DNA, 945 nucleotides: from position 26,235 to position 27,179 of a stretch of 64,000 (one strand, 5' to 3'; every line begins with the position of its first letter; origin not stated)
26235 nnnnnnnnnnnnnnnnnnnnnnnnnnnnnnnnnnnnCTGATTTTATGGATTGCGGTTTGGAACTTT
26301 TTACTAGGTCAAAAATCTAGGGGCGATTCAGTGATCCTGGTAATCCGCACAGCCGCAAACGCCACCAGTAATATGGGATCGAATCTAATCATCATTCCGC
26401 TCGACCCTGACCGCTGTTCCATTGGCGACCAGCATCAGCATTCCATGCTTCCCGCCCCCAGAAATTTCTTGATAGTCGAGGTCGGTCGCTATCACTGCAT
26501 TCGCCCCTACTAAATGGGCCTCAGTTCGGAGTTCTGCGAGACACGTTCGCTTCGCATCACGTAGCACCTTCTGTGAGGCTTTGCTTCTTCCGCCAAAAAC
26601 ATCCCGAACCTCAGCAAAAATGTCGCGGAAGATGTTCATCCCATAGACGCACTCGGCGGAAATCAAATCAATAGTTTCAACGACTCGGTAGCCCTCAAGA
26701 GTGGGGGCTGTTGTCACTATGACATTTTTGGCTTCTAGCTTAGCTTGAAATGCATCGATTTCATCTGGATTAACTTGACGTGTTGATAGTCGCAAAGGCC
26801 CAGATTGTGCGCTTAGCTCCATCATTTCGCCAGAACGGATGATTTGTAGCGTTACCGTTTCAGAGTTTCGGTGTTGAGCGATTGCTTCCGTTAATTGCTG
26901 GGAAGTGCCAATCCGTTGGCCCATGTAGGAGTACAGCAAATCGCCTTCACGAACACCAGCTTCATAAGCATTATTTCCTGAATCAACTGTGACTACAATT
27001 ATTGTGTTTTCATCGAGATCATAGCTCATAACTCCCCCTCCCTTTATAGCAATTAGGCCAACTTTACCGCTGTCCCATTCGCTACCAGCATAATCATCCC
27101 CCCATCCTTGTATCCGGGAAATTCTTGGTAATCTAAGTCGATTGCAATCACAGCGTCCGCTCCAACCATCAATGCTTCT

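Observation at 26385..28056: Island cargo operon: exported SNase nuclease plus two YbjQ/UPF0145 paralogues with different N-terminal sensor-like modules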

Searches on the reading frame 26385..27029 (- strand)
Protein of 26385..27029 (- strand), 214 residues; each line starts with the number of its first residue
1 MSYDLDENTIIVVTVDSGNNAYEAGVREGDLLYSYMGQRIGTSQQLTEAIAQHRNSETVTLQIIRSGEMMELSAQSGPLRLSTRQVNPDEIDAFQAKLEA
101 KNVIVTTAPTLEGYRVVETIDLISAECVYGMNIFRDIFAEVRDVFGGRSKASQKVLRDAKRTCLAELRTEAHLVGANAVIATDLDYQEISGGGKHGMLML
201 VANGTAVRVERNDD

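Call 3: search_protein_families(library=pfam, proteins=[window:26385-27029:-], max_evalue=0.1)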
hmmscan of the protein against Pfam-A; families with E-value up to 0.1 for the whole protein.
window:26385-27029:- (214 aa): 4 families
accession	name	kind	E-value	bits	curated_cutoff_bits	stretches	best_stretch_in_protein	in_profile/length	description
PF01906.23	YbjQ_1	-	1e-28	100.4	23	1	103-209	1-103/103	Putative heavy-metal-binding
PF13180.12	PDZ_2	-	2.9e-10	40.7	27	1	6-73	10-77/80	PDZ domain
PF17820.7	PDZ_6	-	3.4e-07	30.3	27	1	11-58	1-48/54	PDZ domain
PF23025.1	YbjQ_2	-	0.028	15.2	29.1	1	110-209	15-101/103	C2 domain-containing protein 5, YbjQ-like domain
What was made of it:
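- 26385..27029 (-): PDZ-YbjQ, 214 aa. PDZ (about residues 10-85), helix 88-101, YbjQ/UPF0145 domain; no export signal. Call 3: PDZ_2 E=2.9e-10, PF01906 E=1e-28.
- On PDZ domain: PDZ_2 40.7 bits against a cutoff of 27 (call 3).
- On Zn ribbon: Pfam ribbon models are below cutoff (call 3).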

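Call 5: search_protein_families(library=padloc, proteins=[window:26385-27029:-], max_evalue=0.1)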
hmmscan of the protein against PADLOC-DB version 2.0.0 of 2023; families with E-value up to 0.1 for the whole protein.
window:26385-27029:- (214 aa): 0 families

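Call 12: find_homologous_proteins(query=window:26385-27029:-)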
Query window:26385-27029:- (214 aa): 246 proteins with E <= 0.001 among 572 candidates; the best 120 are listed.
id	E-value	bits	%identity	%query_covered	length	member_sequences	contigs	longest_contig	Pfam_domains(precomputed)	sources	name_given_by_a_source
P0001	1.8e-132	457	100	100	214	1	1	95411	PF17820.8,PF01906.24,PF13180.13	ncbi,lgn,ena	-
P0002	6.9e-45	171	72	52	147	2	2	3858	PF01906.24,PF23025.2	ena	-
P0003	7.4e-45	171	68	57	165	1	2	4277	PF01906.24,PF24463.2,PF23025.2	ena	-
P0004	1.3e-44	170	46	94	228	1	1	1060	PF17820.8,PF01906.24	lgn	-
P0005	4.0e-44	169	46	95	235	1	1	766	PF17820.8,PF01906.24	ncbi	-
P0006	5.3e-44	168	44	95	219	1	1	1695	PF17820.8,PF01906.24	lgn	-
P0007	6.0e-44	168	46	89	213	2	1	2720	PF01906.24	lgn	-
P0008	8.4e-44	167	64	61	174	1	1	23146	PF01906.24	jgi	jgi:uncharacterized protein YbjQ (UPF0145 family)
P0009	1.0e-42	164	73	51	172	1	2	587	PF01906.24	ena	-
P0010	2.3e-42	163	63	56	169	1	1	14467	PF01906.24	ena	-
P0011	2.6e-42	163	46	93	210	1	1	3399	PF01906.24,PF23025.2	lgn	-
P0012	4.1e-42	162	69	52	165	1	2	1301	PF01906.24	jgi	jgi:uncharacterized protein YbjQ (UPF0145 family)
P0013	5.4e-42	162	44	94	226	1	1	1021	PF01906.24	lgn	-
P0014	6.9e-42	161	65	62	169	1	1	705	PF01906.24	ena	-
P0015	7.4e-42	161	63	59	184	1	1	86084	PF01906.24,PF23025.2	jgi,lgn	jgi:uncharacterized protein YbjQ (UPF0145 family)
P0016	1.4e-41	160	69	51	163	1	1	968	PF01906.24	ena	-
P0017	1.9e-41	160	70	51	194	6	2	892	PF01906.24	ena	-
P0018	2.6e-41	159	43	94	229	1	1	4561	PF01906.24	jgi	-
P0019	3.4e-41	159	73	53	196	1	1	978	PF01906.24,PF23025.2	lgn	-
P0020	5.3e-41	158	64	57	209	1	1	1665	PF01906.24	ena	-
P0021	6.7e-41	158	41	94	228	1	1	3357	PF17820.8,PF01906.24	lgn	-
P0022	7.0e-41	158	61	57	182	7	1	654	PF01906.24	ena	-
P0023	8.2e-41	158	58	62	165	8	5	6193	PF01906.24,PF23025.2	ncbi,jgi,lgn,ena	jgi:uncharacterized protein YbjQ (UPF0145 family)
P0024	9.4e-41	158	69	52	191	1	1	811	PF01906.24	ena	-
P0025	1.3e-40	157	66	54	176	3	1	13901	PF01906.24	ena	-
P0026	1.6e-40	157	66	52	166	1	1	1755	PF01906.24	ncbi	-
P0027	1.8e-40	157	57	64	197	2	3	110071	PF01906.24,PF23025.2,PF14237.12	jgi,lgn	jgi:uncharacterized protein YbjQ (UPF0145 family)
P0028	2.2e-40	156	69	52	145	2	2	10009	PF01906.24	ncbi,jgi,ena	-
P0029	2.2e-40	156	46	93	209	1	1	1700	PF17820.8,PF01906.24,PF23025.2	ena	-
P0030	2.2e-40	156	70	52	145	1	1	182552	PF01906.24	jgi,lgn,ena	-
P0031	2.3e-40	156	69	52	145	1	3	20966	PF01906.24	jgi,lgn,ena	-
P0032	2.4e-40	156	67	52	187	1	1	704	PF01906.24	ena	-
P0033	3.5e-40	156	69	53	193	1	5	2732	PF01906.24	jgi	jgi:uncharacterized protein YbjQ (UPF0145 family)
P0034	4.0e-40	155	55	66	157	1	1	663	PF01906.24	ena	-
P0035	4.3e-40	155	47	87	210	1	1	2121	PF17820.8,PF01906.24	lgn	-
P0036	4.4e-40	155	71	51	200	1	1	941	PF01906.24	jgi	jgi:uncharacterized protein YbjQ (UPF0145 family)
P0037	4.7e-40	155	69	52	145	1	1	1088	PF01906.24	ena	-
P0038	4.7e-40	155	67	52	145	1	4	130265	PF01906.24,PF23025.2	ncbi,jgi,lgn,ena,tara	tara:strand:- start:448 stop:885 length:438 start_codon:yes stop_codon:yes gene_type:complete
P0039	5.6e-40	155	66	54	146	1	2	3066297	PF01906.24,PF23025.2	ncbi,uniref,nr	ncbi:YbjQ family protein [Varunaivibrio sulfuroxidans]|uniref:UPF0145 protein EDD55_102404 n=1 Tax=V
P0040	5.8e-40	155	68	52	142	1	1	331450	PF01906.24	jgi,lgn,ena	-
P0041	6.0e-40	155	69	52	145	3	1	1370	PF01906.24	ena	-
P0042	6.7e-40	155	68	52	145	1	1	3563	PF01906.24,PF23025.2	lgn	-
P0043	7.6e-40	155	67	53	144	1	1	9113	PF01906.24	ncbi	-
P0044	7.7e-40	155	70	51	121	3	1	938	PF01906.24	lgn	-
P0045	1.1e-39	154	65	52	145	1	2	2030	PF01906.24,PF23025.2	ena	-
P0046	1.7e-39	153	56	69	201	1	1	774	PF01906.24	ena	-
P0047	1.8e-39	153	68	52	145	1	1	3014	PF01906.24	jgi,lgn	jgi:uncharacterized protein YbjQ (UPF0145 family)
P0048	1.9e-39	153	66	52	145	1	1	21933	PF01906.24,PF23025.2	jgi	-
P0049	2.6e-39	153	62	57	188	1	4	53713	PF01906.24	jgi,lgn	jgi:uncharacterized protein YbjQ (UPF0145 family)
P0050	2.7e-39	153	64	56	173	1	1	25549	PF01906.24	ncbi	-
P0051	3.1e-39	153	61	62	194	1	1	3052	PF01906.24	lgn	-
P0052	3.2e-39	153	66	52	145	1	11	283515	PF01906.24,PF23025.2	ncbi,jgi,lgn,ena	-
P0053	3.3e-39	153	66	52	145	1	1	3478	PF01906.24,PF23025.2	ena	-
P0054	3.3e-39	152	65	52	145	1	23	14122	PF01906.24,PF23025.2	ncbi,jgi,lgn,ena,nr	ncbi:MAG: YbjQ family protein [Rhodospirillaceae bacterium]|jgi:uncharacterized protein YbjQ (UPF014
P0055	3.4e-39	152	65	52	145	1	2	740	PF01906.24,PF23025.2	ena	-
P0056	3.4e-39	152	66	55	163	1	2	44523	PF01906.24,PF23025.2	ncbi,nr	ncbi:MAG: YbjQ family protein [Blastocatellia bacterium]|nr:YbjQ family protein [Blastocatellia bact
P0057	3.5e-39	152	68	52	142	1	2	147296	PF01906.24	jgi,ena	-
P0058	3.7e-39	152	69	52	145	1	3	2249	PF01906.24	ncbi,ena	-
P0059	3.8e-39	152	69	52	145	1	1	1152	PF01906.24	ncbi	-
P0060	4.2e-39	152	65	55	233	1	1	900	PF01906.24,PF23025.2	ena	-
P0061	4.2e-39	152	67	52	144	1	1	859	PF01906.24,PF23025.2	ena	-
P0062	4.3e-39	152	66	52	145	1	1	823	PF01906.24,PF23025.2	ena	-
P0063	4.5e-39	152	64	52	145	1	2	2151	PF01906.24,PF23025.2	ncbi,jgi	-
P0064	5.0e-39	152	64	52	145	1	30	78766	PF01906.24,PF23025.2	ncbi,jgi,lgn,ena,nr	ncbi:MAG: YbjQ family protein [Rhodospirillaceae bacterium]|jgi:uncharacterized protein YbjQ (UPF014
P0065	5.4e-39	152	65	53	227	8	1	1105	PF01906.24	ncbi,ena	-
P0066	6.7e-39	151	67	51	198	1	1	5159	PF01906.24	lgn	-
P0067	8.2e-39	151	66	52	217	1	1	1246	PF01906.24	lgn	-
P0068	9.0e-39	151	57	68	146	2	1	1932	PF01906.24,PF23025.2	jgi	-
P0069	1.0e-38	151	69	50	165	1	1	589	PF01906.24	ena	-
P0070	1.1e-38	151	65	52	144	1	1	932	PF01906.24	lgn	-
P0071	1.3e-38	151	67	51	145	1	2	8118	PF01906.24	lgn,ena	-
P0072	1.3e-38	151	69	52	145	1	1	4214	PF01906.24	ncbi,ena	-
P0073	1.4e-38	150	63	52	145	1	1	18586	PF01906.24,PF23025.2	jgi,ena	jgi:uncharacterized protein YbjQ (UPF0145 family)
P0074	1.6e-38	150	62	55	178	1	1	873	PF01906.24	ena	-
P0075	1.6e-38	150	66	50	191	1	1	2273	PF01906.24,PF23025.2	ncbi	-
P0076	1.6e-38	150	67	52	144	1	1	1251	PF01906.24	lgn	-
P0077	1.8e-38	150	62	55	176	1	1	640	PF01906.24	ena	-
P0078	1.9e-38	150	62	55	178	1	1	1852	PF01906.24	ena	-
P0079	2.2e-38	150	67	52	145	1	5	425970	PF01906.24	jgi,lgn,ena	-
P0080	2.4e-38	150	44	90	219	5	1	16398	PF17820.8,PF01906.24,PF23025.2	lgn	-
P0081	2.5e-38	150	65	54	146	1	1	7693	PF01906.24,PF23025.2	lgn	-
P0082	2.7e-38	150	62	55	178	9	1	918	PF01906.24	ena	-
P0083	2.8e-38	149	65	54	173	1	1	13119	PF01906.24,PF23025.2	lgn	-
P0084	2.8e-38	149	65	51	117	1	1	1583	PF01906.24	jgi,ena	-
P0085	3.1e-38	149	64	54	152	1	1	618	PF01906.24,PF23025.2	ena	-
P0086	3.1e-38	149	70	51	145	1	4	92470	PF01906.24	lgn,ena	-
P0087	3.2e-38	149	60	56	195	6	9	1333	PF01906.24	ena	-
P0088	3.2e-38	149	60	56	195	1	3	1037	PF01906.24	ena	-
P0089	3.6e-38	149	63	52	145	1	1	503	PF01906.24,PF23025.2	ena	-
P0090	3.8e-38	149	70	51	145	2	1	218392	PF01906.24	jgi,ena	jgi:uncharacterized protein YbjQ (UPF0145 family)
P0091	4.0e-38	149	62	57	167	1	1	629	PF01906.24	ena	-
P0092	4.0e-38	149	55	63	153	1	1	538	PF01906.24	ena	-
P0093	4.2e-38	149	66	52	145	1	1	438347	PF01906.24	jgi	-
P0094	4.3e-38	149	61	56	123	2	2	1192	PF01906.24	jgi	jgi:uncharacterized protein YbjQ (UPF0145 family)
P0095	4.7e-38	149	56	62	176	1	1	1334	PF01906.24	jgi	jgi:uncharacterized protein YbjQ (UPF0145 family)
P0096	5.0e-38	149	44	95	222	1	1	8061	PF01906.24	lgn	-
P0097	5.1e-38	149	65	52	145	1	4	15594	PF01906.24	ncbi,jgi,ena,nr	ncbi:MAG: YbjQ family protein [Rhodospirillaceae bacterium]|jgi:uncharacterized protein YbjQ (UPF014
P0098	6.8e-38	148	64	52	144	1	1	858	PF01906.24,PF23025.2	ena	-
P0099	7.4e-38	148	62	55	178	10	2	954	PF01906.24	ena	-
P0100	7.6e-38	148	63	52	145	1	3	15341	PF01906.24,PF23025.2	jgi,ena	jgi:uncharacterized protein YbjQ (UPF0145 family)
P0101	8.1e-38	148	64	55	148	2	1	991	PF01906.24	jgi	jgi:uncharacterized protein YbjQ (UPF0145 family)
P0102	1.1e-37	147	63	55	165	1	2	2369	PF01906.24,PF23025.2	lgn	-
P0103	1.1e-37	147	43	91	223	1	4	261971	PF17820.8,PF01906.24,PF23025.2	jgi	jgi:uncharacterized protein YbjQ (UPF0145 family)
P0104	1.2e-37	147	63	52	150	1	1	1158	PF01906.24,PF23025.2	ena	-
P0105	1.2e-37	147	67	52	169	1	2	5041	PF01906.24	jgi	jgi:uncharacterized protein YbjQ (UPF0145 family)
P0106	1.3e-37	147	46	82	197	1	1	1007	PF01906.24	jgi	jgi:uncharacterized protein YbjQ (UPF0145 family)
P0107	1.4e-37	147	63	59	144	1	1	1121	PF01906.24,PF23025.2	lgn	-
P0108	1.5e-37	147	66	52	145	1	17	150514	PF01906.24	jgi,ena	jgi:uncharacterized protein YbjQ (UPF0145 family)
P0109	1.5e-37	147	62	53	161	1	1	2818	PF01906.24,PF23025.2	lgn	-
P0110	1.6e-37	147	62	53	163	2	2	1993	PF01906.24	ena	-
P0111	1.9e-37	147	61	55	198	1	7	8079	PF01906.24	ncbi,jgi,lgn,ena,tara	tara:strand:- start:963 stop:1559 length:597 start_codon:yes stop_codon:yes gene_type:complete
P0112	2.2e-37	147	64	53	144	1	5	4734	PF01906.24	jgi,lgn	jgi:uncharacterized protein YbjQ (UPF0145 family)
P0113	2.3e-37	147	65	53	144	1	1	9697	PF01906.24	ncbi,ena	ncbi:MAG TPA: heavy metal-binding domain-containing protein [Rhodospirillales bacterium]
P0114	2.5e-37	146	66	52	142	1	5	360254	PF01906.24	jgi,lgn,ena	-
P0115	3.1e-37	146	65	52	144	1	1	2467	PF01906.24,PF23025.2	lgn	-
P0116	3.2e-37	146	62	54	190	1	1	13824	PF01906.24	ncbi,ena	-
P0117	3.2e-37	146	63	52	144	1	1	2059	PF01906.24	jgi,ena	-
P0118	5.3e-37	145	61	55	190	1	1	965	PF01906.24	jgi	jgi:uncharacterized protein YbjQ (UPF0145 family)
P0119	7.7e-37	145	62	53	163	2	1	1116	PF01906.24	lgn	-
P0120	7.8e-37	145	65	53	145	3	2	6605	PF01906.24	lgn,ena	-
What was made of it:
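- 26385..27029 (-): Call 12: full-length homologues at 41-47% identity.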

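Call 13: find_encoding_contigs(protein=window:26385-27029:-, flank=10000, max_places=10)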
Protein window:26385-27029:- (214 aa): no gene with exactly this product is on record in the collection.

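Call 14: find_encoding_contigs(protein=P0103, flank=8000, max_places=4)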
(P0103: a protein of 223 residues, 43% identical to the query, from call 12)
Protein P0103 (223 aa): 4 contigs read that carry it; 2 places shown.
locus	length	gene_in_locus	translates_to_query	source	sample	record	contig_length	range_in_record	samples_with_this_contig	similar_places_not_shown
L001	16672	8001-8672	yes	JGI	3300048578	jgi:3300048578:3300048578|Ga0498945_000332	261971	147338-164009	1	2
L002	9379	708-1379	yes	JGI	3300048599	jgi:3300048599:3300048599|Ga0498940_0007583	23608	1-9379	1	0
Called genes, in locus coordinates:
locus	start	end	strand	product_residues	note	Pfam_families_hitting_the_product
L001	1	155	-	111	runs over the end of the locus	-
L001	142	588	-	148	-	-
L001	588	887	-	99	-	-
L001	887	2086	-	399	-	PF13401:AAA_22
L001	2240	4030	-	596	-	PF00665:rve (faint)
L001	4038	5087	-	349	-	-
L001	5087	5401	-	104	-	PF09339:HTH_IclR (weak)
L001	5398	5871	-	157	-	-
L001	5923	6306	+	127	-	-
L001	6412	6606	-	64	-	-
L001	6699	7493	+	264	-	PF13560:HTH_31 (weak), PF01381:HTH_3 (weak)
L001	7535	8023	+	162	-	PF00565:SNase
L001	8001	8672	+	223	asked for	PF17820:PDZ_6 (weak), PF01906:YbjQ_1, PF23025:YbjQ_2 (weak)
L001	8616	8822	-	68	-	-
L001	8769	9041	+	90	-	-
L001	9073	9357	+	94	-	PF13272:Holin_2-3 (weak)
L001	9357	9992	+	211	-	PF01464:SLT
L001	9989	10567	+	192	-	-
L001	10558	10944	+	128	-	-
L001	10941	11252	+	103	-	-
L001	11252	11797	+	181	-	PF11985:Phage_Mu_Gp27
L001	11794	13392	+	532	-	PF03237:Terminase_6N (weak)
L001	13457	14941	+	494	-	-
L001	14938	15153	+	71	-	-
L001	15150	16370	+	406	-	PF04233:Phage_Mu_F (weak)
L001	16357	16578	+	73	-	-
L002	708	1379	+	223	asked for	PF17820:PDZ_6 (weak), PF01906:YbjQ_1, PF23025:YbjQ_2 (weak)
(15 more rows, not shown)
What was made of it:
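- Mu-like phage L001: repressor, then SNase, then PDZ-YbjQ with a 23-nt overlap (call 14).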

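Call 15: find_encoding_contigs(protein=P0080, flank=8000, max_places=4)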
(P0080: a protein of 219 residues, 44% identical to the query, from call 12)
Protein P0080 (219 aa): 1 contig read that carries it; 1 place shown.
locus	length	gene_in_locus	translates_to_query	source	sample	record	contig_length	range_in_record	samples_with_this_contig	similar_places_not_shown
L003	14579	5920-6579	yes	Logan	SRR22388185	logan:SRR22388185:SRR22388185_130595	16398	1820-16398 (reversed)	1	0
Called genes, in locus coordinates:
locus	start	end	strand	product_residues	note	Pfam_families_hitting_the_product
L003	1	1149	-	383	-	?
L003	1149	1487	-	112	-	PF26802:DUF8270 (weak)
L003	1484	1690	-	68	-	-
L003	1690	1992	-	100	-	-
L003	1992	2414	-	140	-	-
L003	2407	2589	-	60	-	-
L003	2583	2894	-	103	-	-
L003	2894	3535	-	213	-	PF00589:Phage_integrase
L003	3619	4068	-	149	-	PF06892:Phage_CP76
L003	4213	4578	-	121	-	PF10547:P22_AR_N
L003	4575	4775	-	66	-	PF12844:HTH_19 (weak), PF13443:HTH_26, PF13560:HTH_31, PF01381:HTH_3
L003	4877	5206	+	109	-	PF01381:HTH_3 (weak), PF13443:HTH_26 (faint)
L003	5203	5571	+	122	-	-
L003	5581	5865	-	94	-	-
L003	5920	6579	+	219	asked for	PF17820:PDZ_6 (weak), PF23025:YbjQ_2 (weak), PF01906:YbjQ_1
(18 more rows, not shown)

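Call 18: find_related_loci(query=window:26385-27029:-, collection=viral_contigs, flank=6000)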
Query window:26385-27029:- (214 aa) in viral_contigs; peptide patterns used: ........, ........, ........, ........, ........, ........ (x = any residue, [..] = any of these).
8 stretches matched a pattern; 2 encode a relative of the query (tblastn E <= 1e-3); 2 distinct loci.
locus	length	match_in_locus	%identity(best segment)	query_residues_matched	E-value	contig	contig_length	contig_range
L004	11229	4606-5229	43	17-210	8e-45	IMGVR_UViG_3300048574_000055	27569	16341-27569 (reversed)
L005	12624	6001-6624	43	17-210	8e-45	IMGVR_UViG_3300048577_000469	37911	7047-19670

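Call 31: search_protein_families(library=phrogs, proteins=[window:26385-27029:-], max_evalue=0.01)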
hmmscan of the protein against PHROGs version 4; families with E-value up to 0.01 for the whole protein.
window:26385-27029:- (214 aa): 2 families
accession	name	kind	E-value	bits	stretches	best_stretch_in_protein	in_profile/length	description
phrog_15412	-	unknown function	1.3e-41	143.4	1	94-212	41-158/159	-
phrog_11383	-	unknown function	2.1e-08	35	1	8-75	386-453/462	-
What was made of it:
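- On phrog_15412 (phage protein family, unknown function): PDZ-YbjQ: E=1.3e-41 on the YbjQ part (call 31).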

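Call 38: find_encoding_contigs(protein=P0049, flank=6000, max_places=4)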
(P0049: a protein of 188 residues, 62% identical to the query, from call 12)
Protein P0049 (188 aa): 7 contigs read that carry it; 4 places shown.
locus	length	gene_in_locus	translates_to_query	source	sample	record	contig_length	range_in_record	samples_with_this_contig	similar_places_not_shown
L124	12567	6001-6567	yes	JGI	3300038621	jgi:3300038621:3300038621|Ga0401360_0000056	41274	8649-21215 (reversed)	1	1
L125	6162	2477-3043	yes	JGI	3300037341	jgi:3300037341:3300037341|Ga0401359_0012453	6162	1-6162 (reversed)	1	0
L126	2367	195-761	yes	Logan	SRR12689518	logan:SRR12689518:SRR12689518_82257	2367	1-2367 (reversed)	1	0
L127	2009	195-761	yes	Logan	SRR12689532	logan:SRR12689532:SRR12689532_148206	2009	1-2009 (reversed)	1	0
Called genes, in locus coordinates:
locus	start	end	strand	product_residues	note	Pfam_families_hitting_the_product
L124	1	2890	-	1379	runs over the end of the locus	PF07669:Eco57I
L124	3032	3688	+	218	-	PF00565:SNase, PF05901:Excalibur (weak)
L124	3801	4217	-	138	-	-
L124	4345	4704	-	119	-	-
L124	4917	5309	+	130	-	PF11731:Cdd1 (weak), PF14520:HHH_5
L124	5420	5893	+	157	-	PF05443:ROS_MUCR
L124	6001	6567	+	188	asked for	PF01906:YbjQ_1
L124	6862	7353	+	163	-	PF13545:HTH_Crp_2 (weak), PF21984:DnaD_N, PF12802:MarR_2 (weak), PF13730:HTH_36, PF01047:MarR (weak), PF13412:HTH_24 (weak), PF00392:GntR (weak), PF08279:HTH_11 (weak), +2 more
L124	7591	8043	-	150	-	-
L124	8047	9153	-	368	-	PF06406:StbA_N, PF21522:MreB-like_C, PF21523:ParM_N (weak)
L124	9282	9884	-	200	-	-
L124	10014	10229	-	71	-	-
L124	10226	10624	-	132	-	-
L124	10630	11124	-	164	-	-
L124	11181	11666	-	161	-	PF12796:Ank_2, PF13637:Ank_4 (faint), PF13857:Ank_5 (faint), PF00023:Ank (faint), PF13606:Ank_3 (faint), PF12796:Ank_2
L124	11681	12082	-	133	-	-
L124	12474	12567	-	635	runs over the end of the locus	PF19263:DUF5906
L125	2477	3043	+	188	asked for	PF01906:YbjQ_1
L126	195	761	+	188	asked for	PF01906:YbjQ_1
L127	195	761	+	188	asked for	PF01906:YbjQ_1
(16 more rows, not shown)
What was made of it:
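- Closest known: Plasmid-borne SNase homologues such as RK2/RP4 ParB. Same: L124 shows an SNase on a ParM-type plasmid-like element with a Zn-ribbon-YbjQ 2.3 kb away (call 38).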
